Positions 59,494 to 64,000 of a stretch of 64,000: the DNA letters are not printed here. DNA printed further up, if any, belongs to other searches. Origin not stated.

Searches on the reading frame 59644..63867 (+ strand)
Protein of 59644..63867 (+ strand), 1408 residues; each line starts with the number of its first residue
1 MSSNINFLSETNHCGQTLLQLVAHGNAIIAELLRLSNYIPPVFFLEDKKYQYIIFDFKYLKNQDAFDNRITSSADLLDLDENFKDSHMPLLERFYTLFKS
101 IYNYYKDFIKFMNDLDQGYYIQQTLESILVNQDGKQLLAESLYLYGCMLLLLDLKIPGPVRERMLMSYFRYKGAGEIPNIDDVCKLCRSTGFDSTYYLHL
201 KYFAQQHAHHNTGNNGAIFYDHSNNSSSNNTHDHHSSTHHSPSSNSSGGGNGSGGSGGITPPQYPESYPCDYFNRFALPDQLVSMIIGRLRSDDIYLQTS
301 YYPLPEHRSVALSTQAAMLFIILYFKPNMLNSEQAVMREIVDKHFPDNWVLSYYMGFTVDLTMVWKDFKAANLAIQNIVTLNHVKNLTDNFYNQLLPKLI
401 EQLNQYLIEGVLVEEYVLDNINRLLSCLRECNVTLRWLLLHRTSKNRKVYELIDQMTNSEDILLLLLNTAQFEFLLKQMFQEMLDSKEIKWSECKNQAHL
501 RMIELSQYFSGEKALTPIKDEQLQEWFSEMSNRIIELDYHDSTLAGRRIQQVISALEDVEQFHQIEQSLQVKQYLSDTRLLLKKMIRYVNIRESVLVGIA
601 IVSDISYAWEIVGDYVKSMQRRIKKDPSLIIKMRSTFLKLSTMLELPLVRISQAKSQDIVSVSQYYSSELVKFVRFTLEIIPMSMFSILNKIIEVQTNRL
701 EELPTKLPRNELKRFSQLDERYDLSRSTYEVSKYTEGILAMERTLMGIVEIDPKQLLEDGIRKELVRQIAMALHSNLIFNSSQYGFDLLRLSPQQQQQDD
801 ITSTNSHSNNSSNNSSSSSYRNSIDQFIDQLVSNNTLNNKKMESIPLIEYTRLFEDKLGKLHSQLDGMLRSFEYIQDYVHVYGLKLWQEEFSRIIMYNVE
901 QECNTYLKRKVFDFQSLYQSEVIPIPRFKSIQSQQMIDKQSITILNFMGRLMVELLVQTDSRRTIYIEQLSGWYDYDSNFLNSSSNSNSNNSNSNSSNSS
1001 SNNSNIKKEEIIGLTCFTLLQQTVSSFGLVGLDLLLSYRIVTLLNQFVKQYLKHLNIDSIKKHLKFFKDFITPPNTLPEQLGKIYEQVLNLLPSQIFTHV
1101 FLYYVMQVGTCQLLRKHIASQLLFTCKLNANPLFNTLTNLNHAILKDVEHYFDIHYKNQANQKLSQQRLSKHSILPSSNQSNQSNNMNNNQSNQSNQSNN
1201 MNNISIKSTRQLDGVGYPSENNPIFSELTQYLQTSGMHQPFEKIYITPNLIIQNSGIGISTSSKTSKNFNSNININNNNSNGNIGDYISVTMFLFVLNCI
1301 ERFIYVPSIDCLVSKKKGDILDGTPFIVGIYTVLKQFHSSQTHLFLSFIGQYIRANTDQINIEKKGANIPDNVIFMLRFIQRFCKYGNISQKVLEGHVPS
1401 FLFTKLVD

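Call 34: search_protein_families(library=pfam, proteins=[window:59644-63867:+], max_evalue=0.00001)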
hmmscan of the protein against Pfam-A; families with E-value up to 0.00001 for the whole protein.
window:59644-63867:+ (1408 aa): 1 family
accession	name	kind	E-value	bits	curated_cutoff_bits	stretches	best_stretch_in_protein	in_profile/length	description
PF10266.14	Strumpellin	-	0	1335.9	25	4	26-783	1-710/1084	Hereditary spastic paraplegia protein strumpellin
